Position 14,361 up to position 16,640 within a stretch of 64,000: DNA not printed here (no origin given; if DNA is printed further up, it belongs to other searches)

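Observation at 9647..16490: Low-GC six-gene operon: NitT/TauT-type ABC importer + KS-alpha/dead KS-beta pair + sensor AAA+ ATPase, with no ACP or tailoring genes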

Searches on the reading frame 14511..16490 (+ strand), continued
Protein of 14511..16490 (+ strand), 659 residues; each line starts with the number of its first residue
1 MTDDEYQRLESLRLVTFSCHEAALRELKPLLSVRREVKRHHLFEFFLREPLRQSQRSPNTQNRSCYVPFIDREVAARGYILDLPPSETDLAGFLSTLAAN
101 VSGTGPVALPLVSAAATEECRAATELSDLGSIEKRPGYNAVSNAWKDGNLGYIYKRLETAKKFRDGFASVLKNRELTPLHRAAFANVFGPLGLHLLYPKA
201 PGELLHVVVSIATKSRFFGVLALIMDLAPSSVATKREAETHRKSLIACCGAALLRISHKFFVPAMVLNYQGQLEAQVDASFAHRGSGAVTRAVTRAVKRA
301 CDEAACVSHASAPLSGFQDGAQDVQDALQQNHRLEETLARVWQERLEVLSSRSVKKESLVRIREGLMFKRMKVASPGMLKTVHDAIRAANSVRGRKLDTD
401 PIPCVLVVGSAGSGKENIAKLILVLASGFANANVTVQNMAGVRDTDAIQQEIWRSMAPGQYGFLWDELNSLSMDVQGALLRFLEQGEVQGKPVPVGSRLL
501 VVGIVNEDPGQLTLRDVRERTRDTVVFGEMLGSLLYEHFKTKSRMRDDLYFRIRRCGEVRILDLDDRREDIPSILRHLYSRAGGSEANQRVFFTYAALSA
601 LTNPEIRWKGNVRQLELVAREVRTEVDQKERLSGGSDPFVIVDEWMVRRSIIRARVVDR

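Call 32: search_protein_families(library=pfam, proteins=[L008:3149-4252:+, L076:8179-9219:+, L007:44-1123:+, L007:1113-1865:+, L061:6416-6877:+, L066:2-1366:+, L066:1363-2220:+, L077:2271-3134:+, L075:3154-3480:+, L081:841-2286:+], max_evalue=0.01)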
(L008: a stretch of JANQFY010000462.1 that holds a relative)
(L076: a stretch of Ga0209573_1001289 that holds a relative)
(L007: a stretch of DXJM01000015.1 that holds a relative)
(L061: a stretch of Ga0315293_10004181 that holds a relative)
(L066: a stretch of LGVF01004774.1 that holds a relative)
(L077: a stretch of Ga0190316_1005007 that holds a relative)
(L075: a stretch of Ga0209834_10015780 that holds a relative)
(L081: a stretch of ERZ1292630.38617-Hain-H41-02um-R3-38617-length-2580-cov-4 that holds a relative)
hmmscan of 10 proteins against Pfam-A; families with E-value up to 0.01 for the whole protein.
L008:3149-4252:+ (367 aa): 1 family
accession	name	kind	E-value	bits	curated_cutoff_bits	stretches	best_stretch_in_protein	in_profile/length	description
PF00348.22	polyprenyl_synt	-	2.4e-26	92.9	27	1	75-302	23-246/251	Polyprenyl synthetase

L076:8179-9219:+ (346 aa): 1 family
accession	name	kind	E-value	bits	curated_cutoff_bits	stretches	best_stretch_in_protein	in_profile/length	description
PF00348.22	polyprenyl_synt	-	5.8e-19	68.7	27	1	84-282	40-242/251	Polyprenyl synthetase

L007:44-1123:+ (359 aa): 1 family
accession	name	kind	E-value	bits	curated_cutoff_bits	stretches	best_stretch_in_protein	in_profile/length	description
PF00348.22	polyprenyl_synt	-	1.7e-32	113.1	27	1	91-304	38-244/251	Polyprenyl synthetase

L007:1113-1865:+ (250 aa): 2 families
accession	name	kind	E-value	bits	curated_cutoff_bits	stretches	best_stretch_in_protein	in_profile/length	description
PF04389.22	Peptidase_M28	-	8.2e-19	68.5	21.3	1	54-143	7-98/193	Peptidase family M28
PF01546.33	Peptidase_M20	-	0.0041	17.5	24.6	1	67-130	28-82/206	Peptidase family M20/M25/M40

L061:6416-6877:+ (153 aa): 0 families

L066:2-1366:+ (454 aa): 2 families
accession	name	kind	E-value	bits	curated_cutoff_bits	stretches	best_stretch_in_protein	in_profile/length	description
PF04055.27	Radical_SAM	-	1.6e-14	54.9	29.5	1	204-351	9-162/166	Radical SAM superfamily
PF02310.24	B12-binding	-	2.2e-14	53.8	32.1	1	19-126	10-120/121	B12 binding domain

L066:1363-2220:+ (285 aa): 2 families
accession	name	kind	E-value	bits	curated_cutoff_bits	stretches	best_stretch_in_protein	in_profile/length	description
PF00899.27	ThiF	-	3.7e-37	128.2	28.1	1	9-267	2-222/238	ThiF family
PF21799.2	MurD-like_N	-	0.0049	17.5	27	1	27-53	2-28/88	Mur ligase MurD-like, N-terminal domain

L077:2271-3134:+ (287 aa): 8 families
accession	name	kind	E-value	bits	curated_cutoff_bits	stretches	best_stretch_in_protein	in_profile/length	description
PF13649.12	Methyltransf_25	-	3.7e-12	47.2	27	1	43-148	1-97/97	Methyltransferase domain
PF08242.18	Methyltransf_12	-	1.6e-09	38.8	30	1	45-150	2-98/98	Methyltransferase domain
PF13847.12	Methyltransf_31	-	1.1e-07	32.1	27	1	43-195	7-133/145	Methyltransferase domain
PF10017.15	Methyltransf_33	-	2.9e-07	30.3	23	1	31-150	54-173/304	Histidine-specific methyltransferase, SAM-dependent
PF08241.18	Methyltransf_11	-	3e-06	28.2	21.2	1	45-152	2-95/95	Methyltransferase domain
PF05891.18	Methyltransf_PK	-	0.0011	19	27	1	24-159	40-166/218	AdoMet dependent proline di-methyltransferase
PF01209.24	Ubie_methyltran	-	0.0011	18.8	20.1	1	23-103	32-106/233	ubiE/COQ5 methyltransferase family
PF10087.14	DUF2325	-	0.0021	18.7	33.6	1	80-136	11-68/94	Uncharacterized protein conserved in bacteria (DUF2325)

L075:3154-3480:+ (108 aa): 0 families

L081:841-2286:+ (481 aa): 0 families

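Call 41: find_encoding_contigs(protein=P0002, flank=10000)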
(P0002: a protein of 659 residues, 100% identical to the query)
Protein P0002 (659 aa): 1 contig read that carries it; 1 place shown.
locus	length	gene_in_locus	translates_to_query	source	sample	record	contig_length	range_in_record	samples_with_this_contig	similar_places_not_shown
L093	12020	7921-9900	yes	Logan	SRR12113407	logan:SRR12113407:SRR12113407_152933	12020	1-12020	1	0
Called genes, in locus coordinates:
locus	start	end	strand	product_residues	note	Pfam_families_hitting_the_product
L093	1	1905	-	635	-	?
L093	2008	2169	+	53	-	-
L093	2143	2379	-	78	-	-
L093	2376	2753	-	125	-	-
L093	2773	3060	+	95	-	-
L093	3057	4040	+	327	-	PF09084:NMT1, PF13379:NMT1_2 (weak)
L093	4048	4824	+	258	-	PF00005:ABC_tran, PF13304:AAA_21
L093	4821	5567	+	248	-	PF00528:BPD_transp_1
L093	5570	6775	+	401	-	PF00109:ketoacyl-synt, PF02801:Ketoacyl-synt_C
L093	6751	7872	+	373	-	PF00109:ketoacyl-synt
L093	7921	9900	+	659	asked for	PF00158:Sigma54_activat (faint), PF25601:AAA_lid_14 (weak)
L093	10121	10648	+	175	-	-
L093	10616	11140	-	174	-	-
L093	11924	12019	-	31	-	?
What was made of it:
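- Checked: An independent gene call on a Logan contig gives the same six genes (call 41).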

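Call 45: search_solved_structures(query=A1, max_evalue=0.00001)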
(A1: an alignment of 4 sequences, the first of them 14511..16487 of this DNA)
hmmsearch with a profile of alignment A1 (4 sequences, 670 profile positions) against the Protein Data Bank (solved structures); distinct sequences matched with E-value up to 0.00001: 35.
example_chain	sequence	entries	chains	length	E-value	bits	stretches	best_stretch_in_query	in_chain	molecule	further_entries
6iy8_A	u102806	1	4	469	1.1e-21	80.5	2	552-633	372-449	Positive regulator CapR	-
1ny6_A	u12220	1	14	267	1.5e-21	80.1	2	399-523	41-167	transcriptional regulator (NtrC family)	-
4ly6_A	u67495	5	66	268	1.5e-21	80.1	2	399-523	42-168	Transcriptional regulator (NtrC family)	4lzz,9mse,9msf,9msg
1ny5_A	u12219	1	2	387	5.8e-21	78.2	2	399-523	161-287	transcriptional regulator (NtrC family)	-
3m0e_A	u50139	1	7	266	2.3e-20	76.2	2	399-523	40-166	Transcriptional regulator (NtrC family)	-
4l4u_A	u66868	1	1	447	5.2e-20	75.1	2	399-524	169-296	Transcriptional regulator (NtrC family)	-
3dzd_A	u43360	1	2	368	5.4e-20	75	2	396-517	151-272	Transcriptional regulator (NtrC family)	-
9qq6_C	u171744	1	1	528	7.7e-20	74.5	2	553-630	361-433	Nif-specific regulatory protein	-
5ep1_A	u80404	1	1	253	5.2e-19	71.7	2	397-519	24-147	Putative repressor protein luxO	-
5ep2_A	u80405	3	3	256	5.4e-19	71.7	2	397-519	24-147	Putative repressor protein luxO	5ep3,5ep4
5ep0_A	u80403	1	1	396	3e-18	69.2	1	398-519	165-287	Putative repressor protein luxO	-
1ojl_A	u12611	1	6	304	2.9e-16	62.7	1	554-631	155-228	TRANSCRIPTIONAL REGULATORY PROTEIN ZRAR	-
26jl_A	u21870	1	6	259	5e-16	61.9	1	548-632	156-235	Flagellar regulatory protein A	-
4qhs_A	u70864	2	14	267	1.1e-15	60.8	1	399-521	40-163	Flagellar regulatory protein C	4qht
7vbs_A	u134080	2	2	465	1.9e-15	59.9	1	399-519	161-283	Sigma-54 dependent trancsriptional regulator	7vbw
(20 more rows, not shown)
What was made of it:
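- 15561..16490 (+): NtrC/bEBP-clade AAA+ ATPase module without the GAFTGA loop and without a C-terminal HTH. The profile matches NtrC1, CapR, NifA, LuxO and PspF structures at ~50-80 bits (call 45).
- On Bacterial enhancer-binding proteins (sigma-54 activators, NtrC family): The family profile hits NtrC1, CapR and NifA structures at ~80 bits (call 45).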

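Call 47: predict_structure(alignment_id=A1)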
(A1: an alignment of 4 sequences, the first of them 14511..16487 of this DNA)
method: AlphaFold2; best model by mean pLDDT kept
length: 659 residues; sequences in the alignment: 4
mean_pLDDT: 50.2   pTM: 0.39
mean pLDDT of the five models: 50.2, 45.9, 44.8, 43.0, 41.4
residues with pLDDT >= 90: 0; 70-90: 35; 50-70: 351; < 50: 273
segments of 3 or more residues with pLDDT < 50: 1-10, 47-49, 51-89, 103-165, 186-203, 307-324, 373-376, 502-571, 634-659
pLDDT, mean of each block of 10 residues (from residue 1): 46 54 72 56 55 37 30 28 37 51 39 35 32 30 28 29 47 56 48 37 51 57 58 57 65 70 70 68 65 70 50 33 51 60 63 58 56 52 63 55 56 57 58 54 61 57 52 58 59 54 42 33 32 34 34 31 34 64 57 61 53 68 71 46 37 33
secondary structure, 60 per line:
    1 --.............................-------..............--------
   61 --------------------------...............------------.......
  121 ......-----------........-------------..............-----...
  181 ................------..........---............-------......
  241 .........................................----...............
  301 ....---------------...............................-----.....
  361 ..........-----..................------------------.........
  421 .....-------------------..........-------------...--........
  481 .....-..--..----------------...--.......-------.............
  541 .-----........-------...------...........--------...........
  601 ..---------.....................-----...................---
elements in order (helices of 4 or more, strands of 3 or more residues): H3-31 E42-52 H87-101 H114-126 H138-145 H159-172 H178-196 E203-212 E216-227 H235-281 H286-304 H320-350 H356-370 H376-393 H412-425 H445-454 H473-485 H514-520 H528-541 H547-554 H571-581 H590-602 H612-632 H638-656
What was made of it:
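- Tried and rejected: The full-length AF2 model built from four sequences was unusable (pLDDT 50; call 47).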

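Call 64: search_protein_families(library=pfam, alignment_id=A4, max_evalue=0.00001)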
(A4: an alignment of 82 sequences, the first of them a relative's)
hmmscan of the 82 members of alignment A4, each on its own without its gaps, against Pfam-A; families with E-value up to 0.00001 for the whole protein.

A. member 1, L005:2-370:- (123 aa): 1 family
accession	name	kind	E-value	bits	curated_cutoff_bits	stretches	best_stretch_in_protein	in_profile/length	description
PF01726.22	LexA_DNA_bind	-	1.3e-06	28.5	23.7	1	11-58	12-59/65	LexA DNA binding domain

B. families by the number of members that match (of 82 scanned): 50 families (the first 25 are shown)
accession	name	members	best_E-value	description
PF00005.33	ABC_tran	7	6.7e-32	ABC transporter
PF13304.12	AAA_21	7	8.7e-14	AAA domain, putative AbiEii toxin, Type IV TA system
PF02653.21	BPD_transp_2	5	2.2e-48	Branched-chain amino acid transport system / permease component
PF13458.12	Peripla_BP_6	3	3.9e-62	Periplasmic binding protein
PF01094.35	ANF_receptor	3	5.5e-32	Receptor family ligand binding region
PF13433.12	Peripla_BP_5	3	9.8e-17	Periplasmic binding protein domain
PF04055.27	Radical_SAM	3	3.6e-15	Radical SAM superfamily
PF02463.25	SMC_N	3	1.6e-10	RecF/RecN/SMC N terminal domain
PF18962.6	Por_Secre_tail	3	2e-10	Secretion system C-terminal sorting domain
PF01797.21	Y1_Tnp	2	8.5e-08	Transposase IS200 like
PF21090.3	P-loop_SecA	1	4.8e-93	SecA P-loop domain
PF07516.18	SecA_SW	1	1e-65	SecA Wing and Scaffold domain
PF00239.26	Resolvase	1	1.1e-48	Resolvase, N terminal domain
PF00296.26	Bac_luciferase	1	5.4e-42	Luciferase-like monooxygenase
PF10987.13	DUF2806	1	8.1e-40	Protein of unknown function (DUF2806)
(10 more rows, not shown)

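Call 65: search_protein_families(library=padloc, alignment_id=A4, max_evalue=1e-10)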
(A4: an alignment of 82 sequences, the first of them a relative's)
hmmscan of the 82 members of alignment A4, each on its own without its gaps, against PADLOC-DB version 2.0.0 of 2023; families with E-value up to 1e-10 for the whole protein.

A. member 1, L005:2-370:- (123 aa): 0 families

B. families by the number of members that match (of 82 scanned): 12 families
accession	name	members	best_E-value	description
PDLC04135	mad3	7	2.8e-29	mads_3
PDLC02980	AriA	6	7.5e-14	-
PDLC04140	mad8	5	3.2e-13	mads_8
PDLC00758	Effector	1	3.9e-22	Phospholipase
PDLC00757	Effector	1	8.4e-21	Phospholipase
PDLC03547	REase_II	1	7.3e-20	Type II restriction enzyme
PDLC04134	mad2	1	8.8e-19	mads_2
PDLC03448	REase_II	1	2.8e-14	Type II restriction enzyme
PDLC04547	PDC-M26A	1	8e-13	-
PDLC00755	Effector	1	2.9e-11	Phospholipase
PDLC04175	HEC-01A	1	6.1e-11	-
PDLC04689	PDC-M51A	1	6.6e-11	-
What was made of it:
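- A few relatives have restriction or McrBC genes nearby (calls 64, 65).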

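Call 73: find_related_loci(query=A1, collection=viral_contigs, flank=10000)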
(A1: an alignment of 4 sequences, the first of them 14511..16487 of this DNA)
Query A1 (659 aa) in viral_contigs; peptide patterns used: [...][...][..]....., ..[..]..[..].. (x = any residue, [..] = any of these).
104 stretches matched a pattern, but none encodes a relative of the query by tblastn (E <= 1e-3).
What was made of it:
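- No relative is found on IMG/VR viral contigs (call 73).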
